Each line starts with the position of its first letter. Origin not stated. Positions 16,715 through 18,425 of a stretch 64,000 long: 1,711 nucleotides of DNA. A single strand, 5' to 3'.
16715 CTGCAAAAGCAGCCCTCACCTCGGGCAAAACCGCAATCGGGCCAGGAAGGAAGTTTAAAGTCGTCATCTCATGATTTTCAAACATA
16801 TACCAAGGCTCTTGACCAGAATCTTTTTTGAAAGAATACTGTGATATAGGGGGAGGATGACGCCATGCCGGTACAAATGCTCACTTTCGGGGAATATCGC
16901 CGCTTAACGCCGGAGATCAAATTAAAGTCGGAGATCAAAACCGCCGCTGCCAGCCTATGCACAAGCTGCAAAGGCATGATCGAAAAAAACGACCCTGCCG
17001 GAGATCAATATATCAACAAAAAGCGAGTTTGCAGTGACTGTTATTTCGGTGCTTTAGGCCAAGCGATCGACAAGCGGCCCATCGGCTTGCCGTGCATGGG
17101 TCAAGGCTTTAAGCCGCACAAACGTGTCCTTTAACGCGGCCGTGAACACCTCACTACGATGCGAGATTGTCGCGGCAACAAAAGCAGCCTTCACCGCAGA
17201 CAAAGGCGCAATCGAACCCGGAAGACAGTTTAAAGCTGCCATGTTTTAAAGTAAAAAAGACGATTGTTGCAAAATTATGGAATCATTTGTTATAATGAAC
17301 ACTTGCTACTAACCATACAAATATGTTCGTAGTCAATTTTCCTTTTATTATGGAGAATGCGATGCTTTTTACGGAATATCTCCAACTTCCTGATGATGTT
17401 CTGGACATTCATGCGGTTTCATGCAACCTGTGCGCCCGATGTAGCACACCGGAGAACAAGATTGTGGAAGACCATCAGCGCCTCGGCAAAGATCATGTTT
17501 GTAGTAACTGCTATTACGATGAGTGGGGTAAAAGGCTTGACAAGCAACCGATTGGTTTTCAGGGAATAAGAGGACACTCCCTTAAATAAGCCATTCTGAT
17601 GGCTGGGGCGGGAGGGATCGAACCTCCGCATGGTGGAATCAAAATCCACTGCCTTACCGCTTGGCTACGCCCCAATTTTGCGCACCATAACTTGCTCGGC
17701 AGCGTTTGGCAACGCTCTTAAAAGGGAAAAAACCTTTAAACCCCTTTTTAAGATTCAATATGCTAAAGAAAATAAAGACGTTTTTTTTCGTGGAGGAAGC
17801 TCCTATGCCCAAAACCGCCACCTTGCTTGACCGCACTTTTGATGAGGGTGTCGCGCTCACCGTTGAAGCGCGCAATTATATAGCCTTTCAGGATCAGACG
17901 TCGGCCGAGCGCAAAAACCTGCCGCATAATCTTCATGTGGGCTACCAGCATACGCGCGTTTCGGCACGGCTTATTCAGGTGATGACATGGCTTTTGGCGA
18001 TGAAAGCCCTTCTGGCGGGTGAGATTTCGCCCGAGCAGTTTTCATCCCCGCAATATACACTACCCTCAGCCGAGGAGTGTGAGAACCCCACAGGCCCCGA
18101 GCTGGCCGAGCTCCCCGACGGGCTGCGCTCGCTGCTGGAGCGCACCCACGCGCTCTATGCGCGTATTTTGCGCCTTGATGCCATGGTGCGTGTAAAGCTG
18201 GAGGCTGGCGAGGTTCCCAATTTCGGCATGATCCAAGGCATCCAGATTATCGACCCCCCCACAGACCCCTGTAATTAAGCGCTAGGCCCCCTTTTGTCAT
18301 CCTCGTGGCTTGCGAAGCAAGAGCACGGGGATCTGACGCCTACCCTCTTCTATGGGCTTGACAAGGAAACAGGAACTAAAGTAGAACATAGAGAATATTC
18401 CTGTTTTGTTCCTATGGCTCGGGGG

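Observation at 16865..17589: Diverged tandem duplication yielding two small CxxC...CxxCY proteins, each divergent from a class V aminotransferase copy or remnant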

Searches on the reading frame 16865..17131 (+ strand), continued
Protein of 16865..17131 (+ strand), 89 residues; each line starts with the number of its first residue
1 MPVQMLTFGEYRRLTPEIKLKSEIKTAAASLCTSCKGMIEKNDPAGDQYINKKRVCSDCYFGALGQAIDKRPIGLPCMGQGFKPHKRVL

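Call 51: predict_structure(alignment_id=A3)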
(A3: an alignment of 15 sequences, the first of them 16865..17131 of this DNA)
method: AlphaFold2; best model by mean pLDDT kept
length: 89 residues; sequences in the alignment: 15
mean_pLDDT: 69.0   pTM: 0.44
mean pLDDT of the five models: 69.0, 68.1, 67.4, 66.9, 66.0
residues with pLDDT >= 90: 8; 70-90: 31; 50-70: 38; < 50: 12
segments of 3 or more residues with pLDDT < 50: 21-28
pLDDT, mean of each block of 10 residues (from residue 1): 61 56 50 83 74 88 91 65 52
secondary structure, 60 per line:
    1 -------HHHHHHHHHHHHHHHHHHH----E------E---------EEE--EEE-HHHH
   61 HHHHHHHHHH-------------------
elements in order: H8-26 E48-50 E53-55 H57-70

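Call 56: fold_search(model_id=the predicted structure, library=pdb)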
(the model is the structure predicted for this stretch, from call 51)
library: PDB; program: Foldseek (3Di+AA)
matches with E <= 10: 100; with E <= 0.001: 0
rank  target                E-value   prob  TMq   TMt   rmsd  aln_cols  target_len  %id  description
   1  2mbv_MODEL_1_A        3.4e-01  0.25  0.23  0.21  10.2        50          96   24  LMO4-LIM2 in complex with DEAF1 (404-418) (released 2014-08-20)
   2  7d2t_B                4.9e-01  0.60  0.34  0.24   3.9        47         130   19  Crystal structure of Rsu1/PINCH1_LIM45C complex (released 2021-02-24)
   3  7lt9_B                6.0e-01  0.54  0.34  0.24   4.0        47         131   19  Crystal structure of Ras suppressor-1 in complex with PINCH-1 LIM4-5 domains (released 2021-04-28)
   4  7d2s_B                7.0e-01  0.41  0.32  0.39   3.9        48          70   23  Crystal structure of Rsu1/PINCH1_LIM5C complex (released 2021-02-24)
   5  1x61_MODEL_1_A        8.0e-01  0.41  0.27  0.33   4.0        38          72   21  Solution structure of the first LIM domain of thyroid receptor interacting protein 6 (TRIP6) (released 2005-11-17)
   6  2xjy_A                8.6e-01  0.35  0.29  0.21   2.4        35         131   20  Crystal structure of the LMO2:LDB1-LID complex, P21 crystal form (released 2010-07-21)
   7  2cor_MODEL_1_A        9.3e-01  0.21  0.25  0.28   5.8        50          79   16  Solution structure of the third LIM domain of particularly interesting new Cys-His protein (released 2005-11-18)
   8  1x62_MODEL_1_A        1.0e+00  0.54  0.32  0.36   2.6        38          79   13  Solution structure of the LIM domain of carboxyl terminal LIM domain protein 1 (released 2005-11-17)
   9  2xjz_B                1.1e+00  0.16  0.25  0.20   3.9        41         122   22  Crystal structure of the LMO2:LDB1-LID complex, C2 crystal form (released 2010-07-21)
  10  2xjz_A                1.2e+00  0.16  0.24  0.18   3.6        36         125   25  Crystal structure of the LMO2:LDB1-LID complex, C2 crystal form (released 2010-07-21)
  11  1b8t_MODEL_1_A        1.3e+00  0.30  0.32  0.16   4.5        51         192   24  SOLUTION STRUCTURE OF THE CHICKEN CRP1 (released 1999-05-06)
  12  2d8y_MODEL_1_A        1.3e+00  0.18  0.31  0.31   5.1        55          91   11  Solution structure of the LIM domain of Epithelial protein lost in neoplasm (released 2006-06-08)
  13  2d8x_MODEL_1_A        1.4e+00  0.33  0.30  0.38   5.0        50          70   14  Solution structure of the second LIM domain of particularly interesting new Cys-His protein (PINCH) (released 2006-06-08)
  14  2cur_MODEL_1_A        1.5e+00  0.47  0.30  0.38   1.9        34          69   18  Solution structure of Skeletal muscle LIM-protein 1 (released 2005-11-27)
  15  7d2t_D                1.5e+00  0.28  0.33  0.24   3.6        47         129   21  Crystal structure of Rsu1/PINCH1_LIM45C complex (released 2021-02-24)
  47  6ptg_B                3.6e+00  0.11  0.31  0.32  14.4        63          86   16  Structure of RNA polymerase binding protein and transcriptional regulator Dks from Chlamydia trachomatis L2 (LGV434) (released 2019-07-24)
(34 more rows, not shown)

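Call 57: fold_search(model_id=the predicted structure, library=viral)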
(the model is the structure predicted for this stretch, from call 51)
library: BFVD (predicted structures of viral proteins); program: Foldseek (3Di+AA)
matches with E <= 10: 199; with E <= 0.001: 0
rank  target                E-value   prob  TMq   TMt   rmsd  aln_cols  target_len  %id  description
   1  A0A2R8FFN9            1.8e-01  0.63  0.30  0.32   6.0        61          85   16  Uncharacterized protein [Cedratvirus Zaza IHUMI]
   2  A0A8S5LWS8            2.6e-01  0.30  0.33  0.40   7.1        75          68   15  Zinc finger protein [Siphoviridae sp. ct3pR10]
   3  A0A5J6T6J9            3.0e-01  0.15  0.27  0.19  12.2        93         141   17  Uncharacterized protein [Mycobacterium phage Mercurio]
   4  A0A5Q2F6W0            3.2e-01  0.75  0.33  0.36   3.4        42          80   24  Uncharacterized protein [Lactococcus phage P596]
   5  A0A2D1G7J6            3.4e-01  0.12  0.24  0.16  17.9       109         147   16  (no name in the UniProt tables at hand)
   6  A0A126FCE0            3.7e-01  0.28  0.29  0.32  13.5        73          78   16  Uncharacterized protein [Lonomia obliqua multiple nucleopolyhedrovirus]
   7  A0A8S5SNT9            4.6e-01  0.47  0.38  0.15   5.2        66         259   14  Homing endonuclease [Siphoviridae sp. ctqSm5]
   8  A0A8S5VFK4            4.9e-01  0.82  0.40  0.49   2.5        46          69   22  RRN7 Zinc-finger of RNA-polymerase I-specific TFIIB, Rrn7 [Siphoviridae sp. ct1da40]
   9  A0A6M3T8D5            4.9e-01  0.54  0.33  0.48   5.9        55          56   16  (no name in the UniProt tables at hand)
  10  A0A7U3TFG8            5.3e-01  0.80  0.34  0.65   1.7        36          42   22  (no name in the UniProt tables at hand)
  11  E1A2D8                5.3e-01  0.41  0.31  0.46  11.2        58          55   19  Uncharacterized protein [Aeromonas phage phiAS5]
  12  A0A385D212            5.7e-01  0.72  0.34  0.49  11.4        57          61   18  (no name in the UniProt tables at hand)
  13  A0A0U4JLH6            5.7e-01  0.28  0.27  0.40  11.2        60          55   20  (no name in the UniProt tables at hand)
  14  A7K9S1                6.6e-01  0.13  0.29  0.29   8.6        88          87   12  Uncharacterized protein Z661L [Chlorovirus heliozoae]
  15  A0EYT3                7.0e-01  0.14  0.25  0.35   6.6        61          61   23  Uncharacterized protein [Ectropis obliqua nucleopolyhedrovirus]
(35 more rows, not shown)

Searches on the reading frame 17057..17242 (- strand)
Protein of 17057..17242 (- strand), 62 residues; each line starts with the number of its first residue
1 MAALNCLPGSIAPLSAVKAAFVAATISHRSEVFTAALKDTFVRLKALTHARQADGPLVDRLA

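Call 7: search_protein_families(library=pfam, proteins=[window:17057-17242:-], max_evalue=1)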
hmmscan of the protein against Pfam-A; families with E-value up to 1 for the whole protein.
window:17057-17242:- (62 aa): 0 families

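Call 8: search_protein_families(library=ncbifam, proteins=[window:17057-17242:-], max_evalue=1)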
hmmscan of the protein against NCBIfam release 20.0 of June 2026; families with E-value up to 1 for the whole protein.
window:17057-17242:- (62 aa): 0 families

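Call 70: list_cluster_members(proteins=[P0002, P0001, window:17362-17586:+, P0030, window:17057-17242:-])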
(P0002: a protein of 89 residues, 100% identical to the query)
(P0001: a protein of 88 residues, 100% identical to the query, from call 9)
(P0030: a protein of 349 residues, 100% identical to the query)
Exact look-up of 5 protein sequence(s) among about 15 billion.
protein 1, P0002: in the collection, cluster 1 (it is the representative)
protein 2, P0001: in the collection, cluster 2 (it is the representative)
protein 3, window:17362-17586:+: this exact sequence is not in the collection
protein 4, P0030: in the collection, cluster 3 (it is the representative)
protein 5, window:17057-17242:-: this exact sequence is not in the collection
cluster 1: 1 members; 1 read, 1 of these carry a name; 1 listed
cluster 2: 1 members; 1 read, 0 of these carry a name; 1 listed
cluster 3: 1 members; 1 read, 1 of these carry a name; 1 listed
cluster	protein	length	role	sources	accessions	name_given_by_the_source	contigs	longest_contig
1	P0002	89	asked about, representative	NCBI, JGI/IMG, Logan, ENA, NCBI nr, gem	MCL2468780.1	MAG: hypothetical protein FWF24_00900 [Alphaproteobacteria bacterium] | hypothetical protein [Alphaproteobacteria bacterium]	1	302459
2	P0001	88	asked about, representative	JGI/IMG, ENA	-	-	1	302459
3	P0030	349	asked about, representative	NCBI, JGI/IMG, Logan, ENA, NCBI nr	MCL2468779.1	MAG: aminotransferase class V-fold PLP-dependent enzyme [Alphaproteobacteria bacterium] | aminotransferase class V-fold PLP-dependent enzyme [Alphaproteobacteria bacterium]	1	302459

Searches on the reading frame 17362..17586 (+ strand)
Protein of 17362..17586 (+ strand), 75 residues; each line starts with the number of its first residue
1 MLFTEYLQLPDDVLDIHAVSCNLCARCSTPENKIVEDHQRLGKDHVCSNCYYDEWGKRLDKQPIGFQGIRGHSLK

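Call 7: search_protein_families(library=pfam, proteins=[window:17362-17586:+], max_evalue=1)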
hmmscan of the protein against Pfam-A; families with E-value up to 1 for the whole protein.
window:17362-17586:+ (75 aa): 1 family
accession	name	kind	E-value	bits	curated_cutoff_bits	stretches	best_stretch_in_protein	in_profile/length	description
PF04981.18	NMD3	-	0.082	12.9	24.9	1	22-51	14-42/243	NMD3 family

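Call 8: search_protein_families(library=ncbifam, proteins=[window:17362-17586:+], max_evalue=1)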
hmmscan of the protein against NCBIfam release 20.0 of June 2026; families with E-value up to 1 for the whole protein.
window:17362-17586:+ (75 aa): 0 families

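Call 9: find_homologous_proteins(query=window:17362-17586:+, max_evalue=0.01)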
Query window:17362-17586:+ (75 aa): 1 proteins with E <= 0.01 among 1 candidates.
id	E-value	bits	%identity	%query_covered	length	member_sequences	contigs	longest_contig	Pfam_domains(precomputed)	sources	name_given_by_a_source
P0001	3.9e-47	175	100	100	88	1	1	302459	-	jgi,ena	-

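Call 15: find_encoding_contigs(protein=P0001, flank=5000)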
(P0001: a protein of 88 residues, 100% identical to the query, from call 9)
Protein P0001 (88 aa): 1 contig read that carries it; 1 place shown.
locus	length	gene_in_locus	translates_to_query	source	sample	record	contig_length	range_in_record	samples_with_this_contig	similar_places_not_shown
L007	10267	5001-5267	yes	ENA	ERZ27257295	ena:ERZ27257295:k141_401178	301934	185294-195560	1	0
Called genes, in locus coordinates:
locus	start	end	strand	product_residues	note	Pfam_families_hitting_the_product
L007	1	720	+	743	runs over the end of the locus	PF02706:Wzz, PF13807:GNVR, PF10609:ParA (faint), PF01656:CbiA, PF09140:MipZ (faint), PF13614:AAA_31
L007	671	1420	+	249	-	-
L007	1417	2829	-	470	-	PF04932:Wzy_C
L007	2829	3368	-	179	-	PF00578:AhpC-TSA, PF08534:Redoxin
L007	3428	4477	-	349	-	-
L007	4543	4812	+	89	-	-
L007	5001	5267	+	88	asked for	-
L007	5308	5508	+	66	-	-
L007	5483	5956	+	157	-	PF07323:DUF1465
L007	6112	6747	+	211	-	PF01726:LexA_DNA_bind, PF00717:Peptidase_S24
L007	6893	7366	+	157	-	-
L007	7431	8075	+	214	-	-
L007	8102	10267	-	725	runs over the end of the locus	PF13567:DUF4131 (weak), PF03772:Competence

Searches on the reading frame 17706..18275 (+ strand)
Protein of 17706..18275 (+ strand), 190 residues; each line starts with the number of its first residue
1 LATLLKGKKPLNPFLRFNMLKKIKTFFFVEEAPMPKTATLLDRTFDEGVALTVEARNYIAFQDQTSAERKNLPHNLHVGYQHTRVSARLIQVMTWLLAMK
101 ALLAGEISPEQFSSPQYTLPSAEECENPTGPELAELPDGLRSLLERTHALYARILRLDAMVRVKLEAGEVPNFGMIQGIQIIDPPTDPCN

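Call 7: search_protein_families(library=pfam, proteins=[window:17706-18275:+], max_evalue=1)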
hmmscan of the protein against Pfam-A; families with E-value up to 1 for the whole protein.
window:17706-18275:+ (190 aa): 2 families
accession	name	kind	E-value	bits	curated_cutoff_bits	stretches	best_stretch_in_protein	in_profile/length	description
PF07323.17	DUF1465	-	5.1e-23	82.1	25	1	38-167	7-135/153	Protein of unknown function (DUF1465)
PF07028.16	DUF1319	-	0.0052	17.4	28.1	1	57-161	1-59/109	Protein of unknown function (DUF1319)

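Call 58: find_related_loci(query=window:17805-18275:+, collection=metagenome_contigs, flank=6000)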
Query window:17805-18275:+ (157 aa) in metagenome_contigs; peptide patterns used: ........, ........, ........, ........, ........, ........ (x = any residue, [..] = any of these).
171 stretches matched a pattern; 46 encode a relative of the query (tblastn E <= 1e-3); 46 distinct loci.
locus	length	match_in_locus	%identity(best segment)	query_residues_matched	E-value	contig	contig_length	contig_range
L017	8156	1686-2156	87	1-157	4e-93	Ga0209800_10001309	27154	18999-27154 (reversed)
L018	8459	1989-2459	87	1-157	4e-93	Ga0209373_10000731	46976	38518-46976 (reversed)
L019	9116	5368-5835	85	1-157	1e-87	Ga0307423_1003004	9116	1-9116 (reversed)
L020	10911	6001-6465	80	1-155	4e-82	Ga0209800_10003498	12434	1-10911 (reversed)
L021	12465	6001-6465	80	1-155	4e-82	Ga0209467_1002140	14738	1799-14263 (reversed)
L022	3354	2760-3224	78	1-157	6e-82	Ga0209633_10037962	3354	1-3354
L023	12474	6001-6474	78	1-157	1e-79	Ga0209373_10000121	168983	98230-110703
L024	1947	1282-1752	75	1-157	6e-82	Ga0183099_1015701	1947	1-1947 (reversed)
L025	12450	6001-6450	79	1-150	2e-78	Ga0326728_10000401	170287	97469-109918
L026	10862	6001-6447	76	1-149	3e-76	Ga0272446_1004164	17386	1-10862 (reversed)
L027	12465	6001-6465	74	1-155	3e-75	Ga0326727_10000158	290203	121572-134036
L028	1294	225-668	76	3-150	2e-79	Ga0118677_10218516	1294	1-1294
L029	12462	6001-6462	74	1-154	2e-74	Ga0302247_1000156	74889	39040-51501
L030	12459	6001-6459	75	1-153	2e-73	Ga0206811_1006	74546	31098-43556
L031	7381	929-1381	74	1-151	2e-72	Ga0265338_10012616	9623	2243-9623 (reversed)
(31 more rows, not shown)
